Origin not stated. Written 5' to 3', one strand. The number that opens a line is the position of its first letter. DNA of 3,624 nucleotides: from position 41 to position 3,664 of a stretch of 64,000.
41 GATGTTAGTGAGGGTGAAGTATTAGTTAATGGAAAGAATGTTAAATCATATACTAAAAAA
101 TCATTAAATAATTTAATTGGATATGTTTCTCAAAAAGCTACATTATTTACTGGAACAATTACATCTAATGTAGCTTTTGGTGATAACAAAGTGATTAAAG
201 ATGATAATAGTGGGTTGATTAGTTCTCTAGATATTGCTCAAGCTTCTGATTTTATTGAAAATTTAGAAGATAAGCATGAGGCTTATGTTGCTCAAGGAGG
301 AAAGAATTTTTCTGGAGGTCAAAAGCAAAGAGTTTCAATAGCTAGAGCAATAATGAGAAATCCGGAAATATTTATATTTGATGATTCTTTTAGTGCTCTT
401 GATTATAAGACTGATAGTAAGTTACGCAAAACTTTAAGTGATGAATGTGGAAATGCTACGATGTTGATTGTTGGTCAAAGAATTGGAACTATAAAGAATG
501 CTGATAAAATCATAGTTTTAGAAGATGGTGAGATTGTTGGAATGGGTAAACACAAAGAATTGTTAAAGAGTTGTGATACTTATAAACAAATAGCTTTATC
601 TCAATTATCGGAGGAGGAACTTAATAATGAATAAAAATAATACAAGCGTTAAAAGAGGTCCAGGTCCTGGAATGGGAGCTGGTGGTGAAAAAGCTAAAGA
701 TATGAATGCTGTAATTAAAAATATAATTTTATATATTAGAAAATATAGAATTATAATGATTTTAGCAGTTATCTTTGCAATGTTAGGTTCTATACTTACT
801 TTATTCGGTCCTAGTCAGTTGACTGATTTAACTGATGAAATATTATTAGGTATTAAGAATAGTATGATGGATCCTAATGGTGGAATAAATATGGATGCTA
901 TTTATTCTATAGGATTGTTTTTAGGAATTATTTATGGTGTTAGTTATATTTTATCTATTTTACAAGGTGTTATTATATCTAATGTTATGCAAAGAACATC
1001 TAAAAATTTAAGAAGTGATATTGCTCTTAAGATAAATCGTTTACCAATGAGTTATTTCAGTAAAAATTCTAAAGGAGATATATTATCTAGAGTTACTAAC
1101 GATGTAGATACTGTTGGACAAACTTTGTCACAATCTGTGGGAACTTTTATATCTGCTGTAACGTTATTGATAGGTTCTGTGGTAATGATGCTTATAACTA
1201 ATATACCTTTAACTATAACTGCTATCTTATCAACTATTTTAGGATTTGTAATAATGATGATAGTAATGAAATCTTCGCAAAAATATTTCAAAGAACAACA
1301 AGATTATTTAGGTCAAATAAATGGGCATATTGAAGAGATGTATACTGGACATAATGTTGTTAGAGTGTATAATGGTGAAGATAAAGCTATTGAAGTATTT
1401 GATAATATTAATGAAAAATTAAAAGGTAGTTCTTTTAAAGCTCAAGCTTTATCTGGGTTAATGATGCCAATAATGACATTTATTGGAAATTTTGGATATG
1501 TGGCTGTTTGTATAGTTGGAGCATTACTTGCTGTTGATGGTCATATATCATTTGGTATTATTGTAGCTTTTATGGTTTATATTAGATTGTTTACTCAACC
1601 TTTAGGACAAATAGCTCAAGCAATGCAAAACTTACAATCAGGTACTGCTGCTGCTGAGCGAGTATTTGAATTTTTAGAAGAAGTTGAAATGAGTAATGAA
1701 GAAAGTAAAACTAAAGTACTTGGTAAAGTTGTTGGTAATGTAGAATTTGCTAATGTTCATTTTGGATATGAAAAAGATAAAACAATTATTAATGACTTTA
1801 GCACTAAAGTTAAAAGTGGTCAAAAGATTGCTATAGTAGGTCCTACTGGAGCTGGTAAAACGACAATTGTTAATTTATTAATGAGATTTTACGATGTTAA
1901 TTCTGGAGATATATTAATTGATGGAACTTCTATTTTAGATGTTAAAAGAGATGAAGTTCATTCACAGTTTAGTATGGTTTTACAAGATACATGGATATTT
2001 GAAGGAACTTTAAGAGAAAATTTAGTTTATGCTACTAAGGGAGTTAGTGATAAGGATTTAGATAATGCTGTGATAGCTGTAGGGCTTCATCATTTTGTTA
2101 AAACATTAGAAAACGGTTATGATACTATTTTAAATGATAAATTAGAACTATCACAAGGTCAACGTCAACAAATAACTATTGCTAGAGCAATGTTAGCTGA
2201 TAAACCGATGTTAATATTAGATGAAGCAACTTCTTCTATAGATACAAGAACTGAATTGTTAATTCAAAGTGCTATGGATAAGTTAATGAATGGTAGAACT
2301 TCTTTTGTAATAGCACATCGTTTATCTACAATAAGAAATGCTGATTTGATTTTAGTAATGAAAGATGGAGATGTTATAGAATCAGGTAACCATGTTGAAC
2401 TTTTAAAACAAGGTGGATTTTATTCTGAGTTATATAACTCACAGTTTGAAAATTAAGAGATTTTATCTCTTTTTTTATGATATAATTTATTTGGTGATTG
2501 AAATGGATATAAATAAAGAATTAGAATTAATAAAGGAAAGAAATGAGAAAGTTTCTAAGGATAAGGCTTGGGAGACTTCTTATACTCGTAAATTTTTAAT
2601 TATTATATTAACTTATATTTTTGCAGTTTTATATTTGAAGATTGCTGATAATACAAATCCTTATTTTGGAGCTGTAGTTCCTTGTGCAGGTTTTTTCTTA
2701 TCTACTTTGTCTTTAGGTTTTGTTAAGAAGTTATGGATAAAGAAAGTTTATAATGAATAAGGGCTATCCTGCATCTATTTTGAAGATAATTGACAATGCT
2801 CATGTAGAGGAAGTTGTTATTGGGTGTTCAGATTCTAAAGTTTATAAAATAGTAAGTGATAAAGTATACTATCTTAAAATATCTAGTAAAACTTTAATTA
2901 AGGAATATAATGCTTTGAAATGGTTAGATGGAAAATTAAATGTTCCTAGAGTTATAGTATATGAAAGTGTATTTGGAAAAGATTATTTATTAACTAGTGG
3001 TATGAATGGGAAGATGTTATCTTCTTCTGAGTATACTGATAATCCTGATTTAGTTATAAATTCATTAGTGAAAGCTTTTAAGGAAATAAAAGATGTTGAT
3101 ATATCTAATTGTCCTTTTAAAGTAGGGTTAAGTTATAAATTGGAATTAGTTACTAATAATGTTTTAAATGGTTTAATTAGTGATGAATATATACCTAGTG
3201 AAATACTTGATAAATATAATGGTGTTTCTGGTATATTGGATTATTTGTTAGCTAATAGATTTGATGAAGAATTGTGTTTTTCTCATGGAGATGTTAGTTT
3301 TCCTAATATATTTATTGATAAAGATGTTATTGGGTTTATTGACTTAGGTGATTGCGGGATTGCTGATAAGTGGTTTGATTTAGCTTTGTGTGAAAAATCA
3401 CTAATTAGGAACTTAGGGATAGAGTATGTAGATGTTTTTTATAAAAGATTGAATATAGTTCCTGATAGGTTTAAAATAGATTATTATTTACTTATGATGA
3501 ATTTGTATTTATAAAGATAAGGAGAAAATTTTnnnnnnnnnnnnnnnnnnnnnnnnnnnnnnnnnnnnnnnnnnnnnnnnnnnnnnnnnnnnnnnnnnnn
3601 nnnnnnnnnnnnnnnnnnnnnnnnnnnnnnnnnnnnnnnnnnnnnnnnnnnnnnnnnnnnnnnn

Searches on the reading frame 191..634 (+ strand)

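Call 26: search_protein_families(library=ncbifam, proteins=[window:191-634:+], max_evalue=0.00001)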
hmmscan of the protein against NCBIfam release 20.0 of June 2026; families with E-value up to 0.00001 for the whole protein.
window:191-634:+ (147 aa): 148 families (the best 25 are shown)
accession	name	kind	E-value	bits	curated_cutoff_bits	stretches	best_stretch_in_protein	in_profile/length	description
TIGR02204.1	MsbA_rel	hypoth_equivalog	5e-35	121.2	780.4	1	12-138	449-575/576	ABC transporter, permease/ATP-binding protein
TIGR01846.1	type_I_sec_HlyB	subfamily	1.4e-34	119.4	725.55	1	10-137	564-691/694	type I secretion system permease/ATPase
NF010178.0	PRK13657.1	equivalog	1.9e-33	115.8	733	1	9-138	441-570/588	glucan ABC transporter ATP-binding protein/ permease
TIGR03796.1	NHLM_micro_ABC1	equivalog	5.5e-33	114.1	853.3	1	9-134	585-708/710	NHLP family bacteriocin export ABC transporter peptidase/permease/ATPase subunit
TIGR00958.1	3a01208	subfamily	9.3e-33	113.4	874.6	1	11-134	589-710/711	antigen peptide transporter 2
NF008381.0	PRK11176.1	equivalog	5.3e-32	110.9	867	1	12-140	453-581/582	lipid A ABC transporter ATP-binding protein/permease MsbA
TIGR02203.1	MsbA_lipidA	equivalog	7.4e-32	110.6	602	1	11-135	442-566/572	lipid A export permease/ATP-binding protein MsbA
NF045513.1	HepA_fam_ABC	equivalog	4.4e-30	104.7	725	1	9-127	480-598/610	heterocyst formation ABC transporter subunit HepA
NF052233.1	CphA_assoc_ABC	equivalog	6.3e-28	97.5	880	1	9-143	614-748/766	cyanophycin metabolism-associated ABC transporter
TIGR03797.1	NHLM_micro_ABC2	equivalog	6.6e-28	97.6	709.4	1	31-138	580-685/686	NHLP bacteriocin export ABC transporter permease/ATPase subunit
TIGR03375.1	type_I_sec_LssB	subfamily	9.9e-26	90.2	693.1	1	7-128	571-692/696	type I secretion system permease/ATPase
TIGR01192.1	chvA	subfamily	5.1e-25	88.1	585.4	1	9-132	441-564/585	glucan export ABC transporter ATP-binding protein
NF008364.0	PRK11160.1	equivalog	2.1e-24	86.1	630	1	7-135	444-572/575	heme ABC transporter ATP-binding protein/permease CydC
NF008055.0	PRK10789.1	equivalog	2.2e-24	85.9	845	1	15-146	448-579/590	SmdA family multidrug ABC transporter permease/ATP-binding protein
TIGR01842.1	type_I_sec_PrtD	subfamily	2.4e-24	85.8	510.15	1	6-126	421-542/544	type I secretion system permease/ATPase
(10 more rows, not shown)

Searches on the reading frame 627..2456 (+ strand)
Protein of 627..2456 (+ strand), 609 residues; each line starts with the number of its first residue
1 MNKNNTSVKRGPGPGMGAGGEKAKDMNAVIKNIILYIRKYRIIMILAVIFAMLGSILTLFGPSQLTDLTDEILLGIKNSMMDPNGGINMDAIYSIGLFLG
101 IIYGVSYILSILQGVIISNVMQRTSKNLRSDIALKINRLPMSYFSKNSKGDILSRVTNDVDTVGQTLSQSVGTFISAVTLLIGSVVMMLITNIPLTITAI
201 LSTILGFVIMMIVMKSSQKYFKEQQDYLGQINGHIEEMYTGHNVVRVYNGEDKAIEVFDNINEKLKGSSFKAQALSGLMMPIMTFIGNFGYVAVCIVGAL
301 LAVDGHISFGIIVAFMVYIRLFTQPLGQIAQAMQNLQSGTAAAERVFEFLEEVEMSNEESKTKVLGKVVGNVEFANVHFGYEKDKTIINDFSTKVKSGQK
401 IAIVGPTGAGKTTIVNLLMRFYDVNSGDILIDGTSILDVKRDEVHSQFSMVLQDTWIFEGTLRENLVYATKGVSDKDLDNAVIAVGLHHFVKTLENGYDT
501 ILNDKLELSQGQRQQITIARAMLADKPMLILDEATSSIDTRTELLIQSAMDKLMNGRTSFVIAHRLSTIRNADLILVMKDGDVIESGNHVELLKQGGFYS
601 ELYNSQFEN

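Call 26: search_protein_families(library=ncbifam, proteins=[window:627-2456:+], max_evalue=0.00001)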
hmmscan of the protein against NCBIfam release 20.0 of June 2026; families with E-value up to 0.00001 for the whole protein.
window:627-2456:+ (609 aa): 175 families (the best 25 are shown)
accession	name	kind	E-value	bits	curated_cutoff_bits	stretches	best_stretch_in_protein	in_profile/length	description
TIGR02203.1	MsbA_lipidA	equivalog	8.5e-125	417.4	602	1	33-608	5-571/572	lipid A export permease/ATP-binding protein MsbA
TIGR02204.1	MsbA_rel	hypoth_equivalog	2.4e-115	386.4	780.4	1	29-607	5-576/576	ABC transporter, permease/ATP-binding protein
NF008381.0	PRK11176.1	equivalog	1.8e-105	353.5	867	1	33-608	16-581/582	lipid A ABC transporter ATP-binding protein/permease MsbA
NF052233.1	CphA_assoc_ABC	equivalog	6.2e-105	352.2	880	1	31-608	173-745/766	cyanophycin metabolism-associated ABC transporter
TIGR00958.1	3a01208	subfamily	1.3e-99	334.4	874.6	1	25-602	144-710/711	antigen peptide transporter 2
NF010178.0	PRK13657.1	equivalog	6.8e-97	325.3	733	1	110-607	69-571/588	glucan ABC transporter ATP-binding protein/ permease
NF045513.1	HepA_fam_ABC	equivalog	3.5e-92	309.8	725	1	33-606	25-609/610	heterocyst formation ABC transporter subunit HepA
TIGR03796.1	NHLM_micro_ABC1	equivalog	3.8e-91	306.4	853.3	1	29-602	141-708/710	NHLP family bacteriocin export ABC transporter peptidase/permease/ATPase subunit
TIGR01846.1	type_I_sec_HlyB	subfamily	4.1e-90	303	725.55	1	34-607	131-693/694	type I secretion system permease/ATPase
TIGR01192.1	chvA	subfamily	6.1e-83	279.4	585.4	1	128-603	91-567/585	glucan export ABC transporter ATP-binding protein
TIGR03375.1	type_I_sec_LssB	subfamily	5.2e-82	276.2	693.1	1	92-595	190-691/696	type I secretion system permease/ATPase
TIGR01193.1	bacteriocin_ABC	subfamily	1.9e-81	274.6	523.85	1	26-604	140-707/708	peptide cleavage/export ABC transporter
NF008056.1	PRK10790.1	equivalog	9.2e-80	268.8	746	1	23-606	4-575/584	SmdB family multidrug efflux ABC transporter permease/ATP-binding protein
TIGR03797.1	NHLM_micro_ABC2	equivalog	1.3e-79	268.5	709.4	1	48-606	142-685/686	NHLP bacteriocin export ABC transporter permease/ATPase subunit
NF008364.0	PRK11160.1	equivalog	2e-77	261.1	630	1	126-604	93-573/575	heme ABC transporter ATP-binding protein/permease CydC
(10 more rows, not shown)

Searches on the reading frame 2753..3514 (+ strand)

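Call 26: search_protein_families(library=ncbifam, proteins=[window:2753-3514:+], max_evalue=0.00001)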
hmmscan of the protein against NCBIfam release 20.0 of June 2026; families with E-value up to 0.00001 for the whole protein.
window:2753-3514:+ (253 aa): 15 families
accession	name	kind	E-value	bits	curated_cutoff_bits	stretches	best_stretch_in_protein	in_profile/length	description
NF033068.1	APH_3p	equivalog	1.9e-57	194.7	205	1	6-248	2-251/255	APH(3') family aminoglycoside O-phosphotransferase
NF033064.0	APH_3p_IIIa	exception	2.5e-35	122.2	530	1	11-252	12-264/264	aminoglycoside O-phosphotransferase APH(3')-IIIa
NF032898.2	APH_3p_II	exception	5.5e-35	120.9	360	1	6-249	2-253/256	APH(3')-II family aminoglycoside O-phosphotransferase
NF033067.1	APH_3p_VIIa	exception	1.2e-31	110.4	530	1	21-251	13-249/250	aminoglycoside O-phosphotransferase APH(3')-VIIa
NF033112.0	APH_3p_A16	exception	1e-30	107.1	580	1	6-252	5-262/262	aminoglycoside 3'-O-phosphotransferase AphA16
NF033065.0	APH_3p_IVa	exception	6.8e-29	101.1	530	1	3-245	6-255/262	aminoglycoside O-phosphotransferase APH(3')-IVa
NF033062.0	APH_3p_VI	exception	2.2e-24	86.5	525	1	6-247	4-254/259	APH(3')-VI family aminoglycoside O-phosphotransferase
NF033063.0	APH_3p_XV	exception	1.2e-22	80.9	550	1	12-249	17-260/263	aminoglycoside O-phosphotransferase APH(3')-XV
NF033059.2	APH_3p_I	exception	2.4e-22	79.6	400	1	22-251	28-266/267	APH(3')-I family aminoglycoside O-phosphotransferase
NF032896.1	APH_3pp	equivalog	1e-15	58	325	1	24-248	9-248/254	APH(3'') family aminoglycoside O-phosphotransferase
NF051474.1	APH_3p_Ia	exception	1.4e-14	53.8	625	1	49-249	66-268/271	aminoglycoside O-phosphotransferase APH(3')-Ia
NF032894.1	APH_3pp_Ia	exception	9.1e-13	48.4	600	1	45-248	51-266/272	aminoglycoside O-phosphotransferase APH(3'')-Ia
NF032897.1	APH_3p_V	exception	1.1e-11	44.6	450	1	44-248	48-260/264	APH(3')-V family aminoglycoside O-phosphotransferase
NF033066.0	APH_3p_VIIIa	exception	9.7e-11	41.6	520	1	26-217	25-224/267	aminoglycoside O-phosphotransferase APH(3')-VIIIa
NF032895.1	APH_3pp_Ib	exception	2.2e-07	30.3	600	1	48-220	48-227/267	aminoglycoside O-phosphotransferase APH(3'')-Ib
